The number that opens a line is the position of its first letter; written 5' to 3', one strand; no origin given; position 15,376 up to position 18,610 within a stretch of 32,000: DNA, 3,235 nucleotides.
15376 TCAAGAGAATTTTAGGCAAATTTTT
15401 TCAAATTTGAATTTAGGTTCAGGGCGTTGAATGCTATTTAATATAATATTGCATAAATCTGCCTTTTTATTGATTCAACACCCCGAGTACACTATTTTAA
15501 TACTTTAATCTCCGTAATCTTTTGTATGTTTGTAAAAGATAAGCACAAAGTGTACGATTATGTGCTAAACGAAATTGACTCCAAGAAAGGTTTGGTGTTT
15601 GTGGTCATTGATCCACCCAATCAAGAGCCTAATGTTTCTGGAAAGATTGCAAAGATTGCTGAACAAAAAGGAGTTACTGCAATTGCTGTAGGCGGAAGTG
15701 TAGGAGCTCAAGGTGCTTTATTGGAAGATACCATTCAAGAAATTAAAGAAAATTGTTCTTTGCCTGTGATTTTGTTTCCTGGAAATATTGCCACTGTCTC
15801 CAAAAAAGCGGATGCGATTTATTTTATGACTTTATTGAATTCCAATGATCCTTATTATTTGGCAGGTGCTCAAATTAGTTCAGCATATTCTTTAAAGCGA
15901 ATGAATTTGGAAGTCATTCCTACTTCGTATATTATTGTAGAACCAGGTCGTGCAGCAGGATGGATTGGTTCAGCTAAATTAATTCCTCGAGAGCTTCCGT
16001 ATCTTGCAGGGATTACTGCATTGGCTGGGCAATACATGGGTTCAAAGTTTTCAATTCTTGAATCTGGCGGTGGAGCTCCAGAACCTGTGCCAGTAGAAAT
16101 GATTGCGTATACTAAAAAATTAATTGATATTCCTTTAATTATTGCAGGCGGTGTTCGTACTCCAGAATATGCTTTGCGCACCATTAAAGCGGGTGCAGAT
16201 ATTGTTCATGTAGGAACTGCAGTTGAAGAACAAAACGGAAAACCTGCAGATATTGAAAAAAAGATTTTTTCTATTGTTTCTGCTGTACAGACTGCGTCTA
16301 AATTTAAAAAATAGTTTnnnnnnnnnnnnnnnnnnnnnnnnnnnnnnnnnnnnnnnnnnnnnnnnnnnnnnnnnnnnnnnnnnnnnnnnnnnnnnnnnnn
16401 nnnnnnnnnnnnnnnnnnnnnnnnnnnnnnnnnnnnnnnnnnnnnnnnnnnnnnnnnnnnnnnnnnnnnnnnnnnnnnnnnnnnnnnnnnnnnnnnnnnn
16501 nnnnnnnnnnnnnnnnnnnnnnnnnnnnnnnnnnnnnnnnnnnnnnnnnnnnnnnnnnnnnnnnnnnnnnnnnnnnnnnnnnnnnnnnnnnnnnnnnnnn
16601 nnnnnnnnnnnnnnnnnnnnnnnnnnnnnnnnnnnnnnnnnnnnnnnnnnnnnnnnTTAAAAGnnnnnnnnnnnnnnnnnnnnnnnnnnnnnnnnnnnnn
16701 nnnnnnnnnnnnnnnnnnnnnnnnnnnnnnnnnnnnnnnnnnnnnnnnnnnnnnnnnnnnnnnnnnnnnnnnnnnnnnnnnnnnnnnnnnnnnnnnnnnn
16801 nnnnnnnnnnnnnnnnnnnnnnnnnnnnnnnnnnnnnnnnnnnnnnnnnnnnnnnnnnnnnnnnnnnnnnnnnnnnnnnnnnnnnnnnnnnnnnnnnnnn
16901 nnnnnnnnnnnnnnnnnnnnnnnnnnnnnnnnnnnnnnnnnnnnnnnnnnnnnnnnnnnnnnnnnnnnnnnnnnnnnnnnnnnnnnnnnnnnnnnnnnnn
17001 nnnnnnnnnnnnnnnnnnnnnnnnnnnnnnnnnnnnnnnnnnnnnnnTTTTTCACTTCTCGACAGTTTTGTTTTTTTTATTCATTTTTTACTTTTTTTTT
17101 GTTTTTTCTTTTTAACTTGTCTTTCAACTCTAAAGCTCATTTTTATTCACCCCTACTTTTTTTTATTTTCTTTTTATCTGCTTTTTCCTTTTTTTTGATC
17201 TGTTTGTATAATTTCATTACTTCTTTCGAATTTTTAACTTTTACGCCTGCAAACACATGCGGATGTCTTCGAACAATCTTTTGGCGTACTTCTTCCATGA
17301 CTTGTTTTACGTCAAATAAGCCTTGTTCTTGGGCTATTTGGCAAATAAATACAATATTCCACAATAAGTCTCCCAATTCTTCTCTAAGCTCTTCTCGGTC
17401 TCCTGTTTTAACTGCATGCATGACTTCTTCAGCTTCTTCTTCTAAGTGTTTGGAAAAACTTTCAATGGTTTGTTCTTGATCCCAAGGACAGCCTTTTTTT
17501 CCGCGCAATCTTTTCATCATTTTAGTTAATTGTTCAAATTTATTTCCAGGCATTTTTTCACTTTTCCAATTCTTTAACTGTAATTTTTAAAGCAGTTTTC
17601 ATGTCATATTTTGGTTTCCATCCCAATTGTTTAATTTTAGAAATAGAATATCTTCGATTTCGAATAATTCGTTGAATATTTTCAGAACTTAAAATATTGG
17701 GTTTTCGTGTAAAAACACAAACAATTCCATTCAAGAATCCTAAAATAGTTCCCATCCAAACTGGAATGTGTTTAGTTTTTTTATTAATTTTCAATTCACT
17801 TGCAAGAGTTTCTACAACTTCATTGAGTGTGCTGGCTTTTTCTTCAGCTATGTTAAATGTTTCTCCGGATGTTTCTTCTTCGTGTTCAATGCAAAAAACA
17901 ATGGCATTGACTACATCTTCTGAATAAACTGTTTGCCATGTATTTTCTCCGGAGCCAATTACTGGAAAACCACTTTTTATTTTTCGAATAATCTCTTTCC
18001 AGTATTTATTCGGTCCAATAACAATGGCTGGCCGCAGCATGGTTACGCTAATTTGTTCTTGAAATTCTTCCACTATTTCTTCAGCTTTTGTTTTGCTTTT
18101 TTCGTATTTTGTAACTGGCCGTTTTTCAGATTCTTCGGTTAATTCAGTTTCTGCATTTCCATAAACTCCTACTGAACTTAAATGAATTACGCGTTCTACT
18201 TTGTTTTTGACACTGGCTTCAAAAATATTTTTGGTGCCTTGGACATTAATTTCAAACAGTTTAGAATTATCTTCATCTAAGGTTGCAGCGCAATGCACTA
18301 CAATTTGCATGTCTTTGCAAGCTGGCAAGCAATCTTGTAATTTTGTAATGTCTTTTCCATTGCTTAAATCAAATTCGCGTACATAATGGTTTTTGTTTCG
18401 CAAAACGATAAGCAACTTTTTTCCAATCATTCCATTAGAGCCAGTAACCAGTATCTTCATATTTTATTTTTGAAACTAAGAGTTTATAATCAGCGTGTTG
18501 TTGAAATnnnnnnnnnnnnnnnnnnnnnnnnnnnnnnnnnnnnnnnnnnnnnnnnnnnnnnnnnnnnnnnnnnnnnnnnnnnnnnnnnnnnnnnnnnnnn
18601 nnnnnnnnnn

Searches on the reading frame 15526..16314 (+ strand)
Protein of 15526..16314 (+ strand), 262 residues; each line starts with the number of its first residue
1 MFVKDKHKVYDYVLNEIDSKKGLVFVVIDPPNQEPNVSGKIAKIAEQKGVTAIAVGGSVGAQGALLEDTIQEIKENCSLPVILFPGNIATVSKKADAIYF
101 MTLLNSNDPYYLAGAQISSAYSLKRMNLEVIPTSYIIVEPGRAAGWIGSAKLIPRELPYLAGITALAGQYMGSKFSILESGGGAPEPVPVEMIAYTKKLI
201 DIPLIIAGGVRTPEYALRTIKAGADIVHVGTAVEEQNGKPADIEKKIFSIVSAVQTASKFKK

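Call 80: search_protein_families(library=pfam, proteins=[window:15526-16314:+], max_evalue=0.001)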
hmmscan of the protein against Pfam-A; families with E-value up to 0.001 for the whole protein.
window:15526-16314:+ (262 aa): 7 families
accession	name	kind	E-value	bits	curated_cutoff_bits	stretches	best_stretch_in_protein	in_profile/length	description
PF01884.23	PcrB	-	1.5e-44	152.6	23.9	1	26-244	10-216/226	PcrB family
PF01180.27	DHO_dh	-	1.4e-06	28.2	27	1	183-245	220-285/291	Dihydroorotate dehydrogenase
PF05690.20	ThiG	-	1e-05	25.5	23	0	182-245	159-218/247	Thiazole biosynthesis protein ThiG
PF00977.27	His_biosynth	-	1.6e-05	24.9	23.6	1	186-247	58-119/228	Histidine biosynthesis protein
PF00478.31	IMPDH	-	3.5e-05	23.4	25.6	0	190-231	133-174/345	IMP dehydrogenase / GMP reductase domain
PF01207.24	Dus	-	4.4e-05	23.2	20.4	0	40-93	142-198/311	Dihydrouridine synthase (Dus)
PF04131.20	NanE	-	0.00048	19.8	27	0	201-234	144-177/192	Putative N-acetylmannosamine-6-phosphate epimerase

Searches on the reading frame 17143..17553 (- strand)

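Call 80: search_protein_families(library=pfam, proteins=[window:17143-17553:-], max_evalue=0.001)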
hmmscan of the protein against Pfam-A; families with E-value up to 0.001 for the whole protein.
window:17143-17553:- (136 aa): 2 families
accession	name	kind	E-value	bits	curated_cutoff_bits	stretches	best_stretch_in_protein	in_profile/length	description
PF03819.22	MazG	-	1.2e-25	90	22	1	28-101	1-74/74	MazG nucleotide pyrophosphohydrolase domain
PF01503.22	PRA-PH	-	1e-07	32.7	21.3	1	25-92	21-85/86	Phosphoribosyl-ATP pyrophosphohydrolase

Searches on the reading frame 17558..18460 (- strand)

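Call 80: search_protein_families(library=pfam, proteins=[window:17558-18460:-], max_evalue=0.001)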
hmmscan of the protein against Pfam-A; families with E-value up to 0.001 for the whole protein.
window:17558-18460:- (300 aa): 7 families
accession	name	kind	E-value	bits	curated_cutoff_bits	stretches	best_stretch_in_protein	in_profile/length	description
PF01370.27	Epimerase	-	5.4e-35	121.4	20.9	1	3-205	1-240/240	NAD dependent epimerase/dehydratase family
PF01073.25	3Beta_HSD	-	2.4e-21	76.4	22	1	36-229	52-274/280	3-beta hydroxysteroid dehydrogenase/isomerase family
PF04321.23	RmlD_sub_bind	-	1.7e-16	60.6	27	1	1-223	1-231/287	RmlD substrate binding domain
PF16363.11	GDP_Man_Dehyd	-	1.3e-15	58.1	27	1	67-292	97-330/332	GDP-mannose 4,6 dehydratase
PF07993.18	NAD_binding_4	-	4.8e-15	55.8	20.1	1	48-151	86-212/258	Male sterility protein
PF13460.12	NAD_binding_10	-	7.3e-10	39.5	27.2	1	37-149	47-148/184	NAD(P)H-binding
PF02719.21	Polysacc_synt_2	-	6.6e-05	22.7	20.2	1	37-96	62-128/293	Polysaccharide biosynthesis protein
